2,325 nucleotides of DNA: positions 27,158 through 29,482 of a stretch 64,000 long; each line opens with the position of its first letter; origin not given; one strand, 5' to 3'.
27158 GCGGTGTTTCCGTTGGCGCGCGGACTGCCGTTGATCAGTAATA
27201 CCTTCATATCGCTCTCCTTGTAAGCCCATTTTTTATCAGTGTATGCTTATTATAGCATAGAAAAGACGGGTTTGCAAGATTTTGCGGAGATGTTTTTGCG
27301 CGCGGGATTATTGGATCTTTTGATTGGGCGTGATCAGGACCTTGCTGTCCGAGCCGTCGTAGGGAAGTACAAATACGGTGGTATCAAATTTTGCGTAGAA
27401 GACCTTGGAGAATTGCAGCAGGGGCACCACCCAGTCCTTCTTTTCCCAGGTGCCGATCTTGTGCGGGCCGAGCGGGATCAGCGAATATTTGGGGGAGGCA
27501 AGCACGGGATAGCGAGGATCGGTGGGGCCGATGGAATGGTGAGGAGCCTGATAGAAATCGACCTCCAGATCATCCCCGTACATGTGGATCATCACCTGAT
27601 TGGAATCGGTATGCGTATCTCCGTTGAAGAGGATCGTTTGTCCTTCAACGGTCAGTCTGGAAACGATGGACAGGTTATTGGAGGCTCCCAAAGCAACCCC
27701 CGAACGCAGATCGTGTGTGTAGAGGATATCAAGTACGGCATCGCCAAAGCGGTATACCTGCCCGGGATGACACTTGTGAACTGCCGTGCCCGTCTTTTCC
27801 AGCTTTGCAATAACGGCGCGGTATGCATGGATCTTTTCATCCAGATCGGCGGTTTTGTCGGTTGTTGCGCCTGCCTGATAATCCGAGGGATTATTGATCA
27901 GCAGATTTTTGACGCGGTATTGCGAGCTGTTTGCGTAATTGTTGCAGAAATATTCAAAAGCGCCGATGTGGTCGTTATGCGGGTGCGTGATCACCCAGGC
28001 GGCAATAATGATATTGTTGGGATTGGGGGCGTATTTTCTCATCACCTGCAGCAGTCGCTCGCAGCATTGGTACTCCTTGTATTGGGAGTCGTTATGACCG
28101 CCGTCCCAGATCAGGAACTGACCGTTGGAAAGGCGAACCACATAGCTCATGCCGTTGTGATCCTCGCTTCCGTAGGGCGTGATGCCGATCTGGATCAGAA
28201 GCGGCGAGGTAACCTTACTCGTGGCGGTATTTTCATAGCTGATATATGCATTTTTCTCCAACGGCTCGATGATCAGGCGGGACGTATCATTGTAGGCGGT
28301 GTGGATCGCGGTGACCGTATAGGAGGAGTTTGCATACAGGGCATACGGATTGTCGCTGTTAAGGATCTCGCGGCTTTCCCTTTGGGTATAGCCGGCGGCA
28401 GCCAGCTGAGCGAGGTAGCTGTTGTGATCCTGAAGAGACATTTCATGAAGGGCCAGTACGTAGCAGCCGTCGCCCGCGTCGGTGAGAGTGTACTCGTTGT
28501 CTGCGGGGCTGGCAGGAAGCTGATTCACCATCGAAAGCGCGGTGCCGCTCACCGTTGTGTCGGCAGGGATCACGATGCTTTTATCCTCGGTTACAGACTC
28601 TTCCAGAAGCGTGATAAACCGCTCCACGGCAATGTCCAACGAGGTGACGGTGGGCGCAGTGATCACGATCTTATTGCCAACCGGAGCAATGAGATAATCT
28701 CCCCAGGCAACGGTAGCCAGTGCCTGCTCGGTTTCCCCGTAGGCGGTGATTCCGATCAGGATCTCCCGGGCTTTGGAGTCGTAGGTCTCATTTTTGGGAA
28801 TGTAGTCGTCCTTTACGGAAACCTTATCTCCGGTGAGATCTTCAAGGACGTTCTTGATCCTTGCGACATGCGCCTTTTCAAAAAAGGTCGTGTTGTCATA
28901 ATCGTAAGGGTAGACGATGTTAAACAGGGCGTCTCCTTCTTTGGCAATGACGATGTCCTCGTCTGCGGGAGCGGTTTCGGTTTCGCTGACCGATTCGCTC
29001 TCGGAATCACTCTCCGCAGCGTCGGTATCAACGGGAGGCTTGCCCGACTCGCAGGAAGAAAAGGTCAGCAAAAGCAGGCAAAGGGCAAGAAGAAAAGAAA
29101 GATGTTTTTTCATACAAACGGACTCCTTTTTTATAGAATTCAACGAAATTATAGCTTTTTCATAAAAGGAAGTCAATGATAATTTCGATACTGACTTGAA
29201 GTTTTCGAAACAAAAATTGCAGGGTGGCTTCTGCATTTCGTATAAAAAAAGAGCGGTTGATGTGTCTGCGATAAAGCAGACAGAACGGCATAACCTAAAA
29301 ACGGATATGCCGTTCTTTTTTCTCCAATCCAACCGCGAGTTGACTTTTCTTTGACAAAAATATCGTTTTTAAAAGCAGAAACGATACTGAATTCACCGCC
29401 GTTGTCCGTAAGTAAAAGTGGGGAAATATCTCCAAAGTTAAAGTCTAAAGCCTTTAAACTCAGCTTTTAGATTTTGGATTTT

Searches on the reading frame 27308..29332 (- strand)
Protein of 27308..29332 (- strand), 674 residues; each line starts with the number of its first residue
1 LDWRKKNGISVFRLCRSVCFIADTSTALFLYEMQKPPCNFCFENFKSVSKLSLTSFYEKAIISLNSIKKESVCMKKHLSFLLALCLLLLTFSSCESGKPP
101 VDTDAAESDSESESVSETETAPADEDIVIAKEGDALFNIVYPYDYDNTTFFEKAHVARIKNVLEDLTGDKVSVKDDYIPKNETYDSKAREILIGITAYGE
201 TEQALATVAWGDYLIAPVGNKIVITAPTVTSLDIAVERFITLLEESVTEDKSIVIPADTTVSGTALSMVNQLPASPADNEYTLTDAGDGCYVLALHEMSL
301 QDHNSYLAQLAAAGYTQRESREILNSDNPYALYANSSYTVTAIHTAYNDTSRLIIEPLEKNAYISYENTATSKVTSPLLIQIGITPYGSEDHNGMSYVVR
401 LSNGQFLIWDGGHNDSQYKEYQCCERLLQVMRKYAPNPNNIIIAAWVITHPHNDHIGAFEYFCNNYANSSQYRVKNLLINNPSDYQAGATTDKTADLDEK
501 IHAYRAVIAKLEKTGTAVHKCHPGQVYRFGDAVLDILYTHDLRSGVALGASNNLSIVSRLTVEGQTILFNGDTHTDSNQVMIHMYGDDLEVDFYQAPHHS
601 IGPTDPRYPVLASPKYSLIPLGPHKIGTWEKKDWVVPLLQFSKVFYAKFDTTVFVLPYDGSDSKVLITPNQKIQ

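Call 74: search_protein_families(library=pfam, proteins=[window:27308-29332:-], max_evalue=0.001)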
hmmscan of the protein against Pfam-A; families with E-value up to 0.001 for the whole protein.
window:27308-29332:- (674 aa): 1 family
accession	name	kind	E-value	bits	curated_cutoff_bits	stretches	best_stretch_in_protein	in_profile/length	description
PF00753.33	Lactamase_B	-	1.4e-07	32.1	22.7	1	393-520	5-97/196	Metallo-beta-lactamase superfamily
